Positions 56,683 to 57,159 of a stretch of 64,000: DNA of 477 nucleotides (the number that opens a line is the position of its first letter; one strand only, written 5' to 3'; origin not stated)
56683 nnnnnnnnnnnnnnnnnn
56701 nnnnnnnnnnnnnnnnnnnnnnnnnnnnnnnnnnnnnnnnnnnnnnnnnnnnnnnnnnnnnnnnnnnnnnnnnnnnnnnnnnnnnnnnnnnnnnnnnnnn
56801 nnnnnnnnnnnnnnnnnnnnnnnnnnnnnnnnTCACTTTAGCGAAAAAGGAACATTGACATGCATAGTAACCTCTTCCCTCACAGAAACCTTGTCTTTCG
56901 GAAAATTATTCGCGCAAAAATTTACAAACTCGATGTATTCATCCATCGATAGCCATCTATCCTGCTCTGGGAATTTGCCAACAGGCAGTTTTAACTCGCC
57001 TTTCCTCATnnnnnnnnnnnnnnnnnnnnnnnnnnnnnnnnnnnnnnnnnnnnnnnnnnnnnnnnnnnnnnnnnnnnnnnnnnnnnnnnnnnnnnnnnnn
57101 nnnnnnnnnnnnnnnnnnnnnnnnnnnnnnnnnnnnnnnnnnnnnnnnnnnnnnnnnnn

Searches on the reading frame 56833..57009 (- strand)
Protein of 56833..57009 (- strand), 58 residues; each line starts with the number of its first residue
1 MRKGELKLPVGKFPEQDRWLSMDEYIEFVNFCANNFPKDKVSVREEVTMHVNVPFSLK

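Call 3: search_protein_families(library=pfam, proteins=[window:56833-57009:-], max_evalue=1)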
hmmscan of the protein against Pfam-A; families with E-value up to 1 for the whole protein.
window:56833-57009:- (58 aa): 0 families

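Call 7: search_protein_families(library=ncbifam, proteins=[window:56833-57009:-], max_evalue=1)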
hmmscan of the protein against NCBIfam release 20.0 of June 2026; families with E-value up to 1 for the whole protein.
window:56833-57009:- (58 aa): 0 families

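Call 8: search_protein_families(library=padloc, proteins=[window:56833-57009:-], max_evalue=1)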
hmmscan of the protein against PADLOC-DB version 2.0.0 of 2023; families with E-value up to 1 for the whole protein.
window:56833-57009:- (58 aa): 0 families

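Call 16: find_homologous_proteins(query=window:56833-57009:-, max_evalue=0.01)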
Query window:56833-57009:- (58 aa): 16 proteins with E <= 0.01 among 29 candidates.
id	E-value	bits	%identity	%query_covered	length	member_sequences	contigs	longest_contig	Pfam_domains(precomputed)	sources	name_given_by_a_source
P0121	9.1e-28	112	91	100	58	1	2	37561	-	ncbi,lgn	-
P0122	3.4e-27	110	86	100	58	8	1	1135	-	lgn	-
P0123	3.3e-24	101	87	93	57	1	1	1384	-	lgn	-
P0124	1.0e-23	99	74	100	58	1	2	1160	-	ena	-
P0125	4.5e-23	97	78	100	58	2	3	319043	-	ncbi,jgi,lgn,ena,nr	ncbi:MAG: hypothetical protein PHS46_01590 [Candidatus Omnitrophica bacterium]|jgi:hypothetical prot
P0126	1.5e-22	96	77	98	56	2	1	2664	-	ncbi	-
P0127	1.9e-18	83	67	100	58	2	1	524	-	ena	-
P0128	2.1e-18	83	66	100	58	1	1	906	-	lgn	-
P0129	6.0e-16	75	69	91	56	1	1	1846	-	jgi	-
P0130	3.9e-15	72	60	100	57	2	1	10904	-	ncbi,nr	ncbi:MAG: hypothetical protein NTW09_01770 [Candidatus Omnitrophica bacterium]|nr:hypothetical prote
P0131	5.1e-15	72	62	100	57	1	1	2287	-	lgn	-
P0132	4.0e-14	69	65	93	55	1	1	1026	-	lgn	-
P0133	5.8e-12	62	60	93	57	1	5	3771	-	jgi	jgi:hypothetical protein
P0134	1.5e-9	55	58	93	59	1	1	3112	-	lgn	-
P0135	1.2e-7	49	53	93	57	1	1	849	-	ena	-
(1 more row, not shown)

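Call 31: predict_structure(alignment_id=A3)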
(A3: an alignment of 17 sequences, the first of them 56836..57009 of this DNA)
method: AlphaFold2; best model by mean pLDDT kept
length: 58 residues; sequences in the alignment: 17
mean_pLDDT: 64.7   pTM: 0.33
mean pLDDT of the five models: 64.7, 64.6, 64.0, 63.8, 62.6
residues with pLDDT >= 90: 3; 70-90: 15; 50-70: 35; < 50: 5
segments of 3 or more residues with pLDDT < 50: 1-3
pLDDT, mean of each block of 10 residues (from residue 1): 51 63 88 76 55 53
secondary structure, 60 per line:
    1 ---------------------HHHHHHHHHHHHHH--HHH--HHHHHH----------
elements in order: H22-35 H43-48

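Call 45: search_solved_structures(query=A5, max_evalue=10, show_alignments=3)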
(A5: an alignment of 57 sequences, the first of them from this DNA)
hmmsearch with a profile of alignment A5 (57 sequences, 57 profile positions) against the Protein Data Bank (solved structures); distinct sequences matched with E-value up to 10: 5.
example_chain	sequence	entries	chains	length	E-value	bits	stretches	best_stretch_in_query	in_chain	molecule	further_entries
9g6k_L1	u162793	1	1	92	0.52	13.8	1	21-50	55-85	Large ribosomal subunit protein mL54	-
1qwg_A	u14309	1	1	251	0.53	13.7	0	8-33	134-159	(2R)-phospho-3-sulfolactate synthase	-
24fo_A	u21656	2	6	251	0.55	13.7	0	8-33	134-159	Phosphosulfolactate synthase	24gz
9cm1_0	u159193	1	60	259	0.59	13.6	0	8-33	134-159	Phosphosulfolactate synthase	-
4obm_A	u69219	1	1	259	0.72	13.3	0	14-38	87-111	Uncharacterized protein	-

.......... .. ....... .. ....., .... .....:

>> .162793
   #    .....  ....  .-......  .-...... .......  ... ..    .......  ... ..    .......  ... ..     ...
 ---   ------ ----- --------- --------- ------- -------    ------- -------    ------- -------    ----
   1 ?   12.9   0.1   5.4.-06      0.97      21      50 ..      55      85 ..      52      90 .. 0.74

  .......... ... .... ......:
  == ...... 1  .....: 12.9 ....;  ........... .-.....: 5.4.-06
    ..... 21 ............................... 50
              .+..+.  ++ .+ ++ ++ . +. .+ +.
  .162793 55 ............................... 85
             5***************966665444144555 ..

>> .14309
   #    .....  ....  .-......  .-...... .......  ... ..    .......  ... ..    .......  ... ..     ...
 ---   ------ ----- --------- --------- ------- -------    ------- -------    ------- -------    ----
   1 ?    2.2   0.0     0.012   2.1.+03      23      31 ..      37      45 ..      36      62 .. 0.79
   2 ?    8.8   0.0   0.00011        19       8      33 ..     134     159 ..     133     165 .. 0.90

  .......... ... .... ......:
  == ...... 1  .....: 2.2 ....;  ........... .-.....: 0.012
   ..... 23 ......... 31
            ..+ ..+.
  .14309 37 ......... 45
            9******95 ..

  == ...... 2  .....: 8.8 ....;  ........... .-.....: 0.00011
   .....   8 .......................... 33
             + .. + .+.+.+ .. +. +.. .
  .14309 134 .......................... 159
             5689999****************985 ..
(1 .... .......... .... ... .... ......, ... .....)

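Call 46: search_protein_families(library=pfam, alignment_id=A5, max_evalue=1)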
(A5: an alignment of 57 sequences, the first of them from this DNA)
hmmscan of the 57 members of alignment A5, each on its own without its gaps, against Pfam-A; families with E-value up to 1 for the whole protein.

A. member 1, seq(58 aa): 0 families

B. families by the number of members that match (of 57 scanned): 8 families
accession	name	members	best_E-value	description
PF21071.3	LARP1_HEAT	2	0.008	LARP1 HEAT repeat region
PF21051.3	ARMC9_LisH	2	0.07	ARMC9, LIS1 homology motif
PF11567.13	PfUIS3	1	0.0021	Plasmodium falciparum UIS3 membrane protein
PF25179.1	LMF1_C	1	0.014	Lipase maturation factor C-terminal domain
PF15156.11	CLN6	1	0.023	Ceroid-lipofuscinosis neuronal protein 6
PF14038.11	YqzE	1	0.055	YqzE-like protein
PF15046.11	DUF4532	1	0.083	Protein of unknown function (DUF4532)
PF25639.1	DUF7943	1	0.094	Domain of unknown function (DUF7943)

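Call 82: search_protein_representatives(alignment_id=A3)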
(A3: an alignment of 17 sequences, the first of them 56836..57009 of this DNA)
Query: 17 sequences, 58 profile positions. Proteins with E-value up to 0.001 (for the whole library): 187; up to 1e-10: 28; up to 1e-30: 0. The best 150 are listed.
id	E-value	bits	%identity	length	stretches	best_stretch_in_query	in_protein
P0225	7.3e-25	103.0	-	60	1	5-58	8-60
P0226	1.2e-22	95.9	-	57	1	3-58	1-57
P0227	3.0e-22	94.6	-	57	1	3-58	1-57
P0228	7.4e-21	90.2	-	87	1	3-58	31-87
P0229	3.1e-20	88.2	-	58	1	1-57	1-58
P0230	3.8e-18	81.5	-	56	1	3-57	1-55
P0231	1.3e-16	76.6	-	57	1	3-57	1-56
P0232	4.6e-16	74.8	-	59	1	3-58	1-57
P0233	1.2e-15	73.5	-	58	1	1-57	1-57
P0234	1.3e-15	73.4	-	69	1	4-57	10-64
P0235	7.2e-14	67.8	-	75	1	3-57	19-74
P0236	1.1e-13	67.2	-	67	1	10-58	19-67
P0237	2.0e-13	66.4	-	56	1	3-58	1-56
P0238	2.5e-13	66.1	-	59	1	5-58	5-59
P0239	2.9e-13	65.8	-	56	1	3-55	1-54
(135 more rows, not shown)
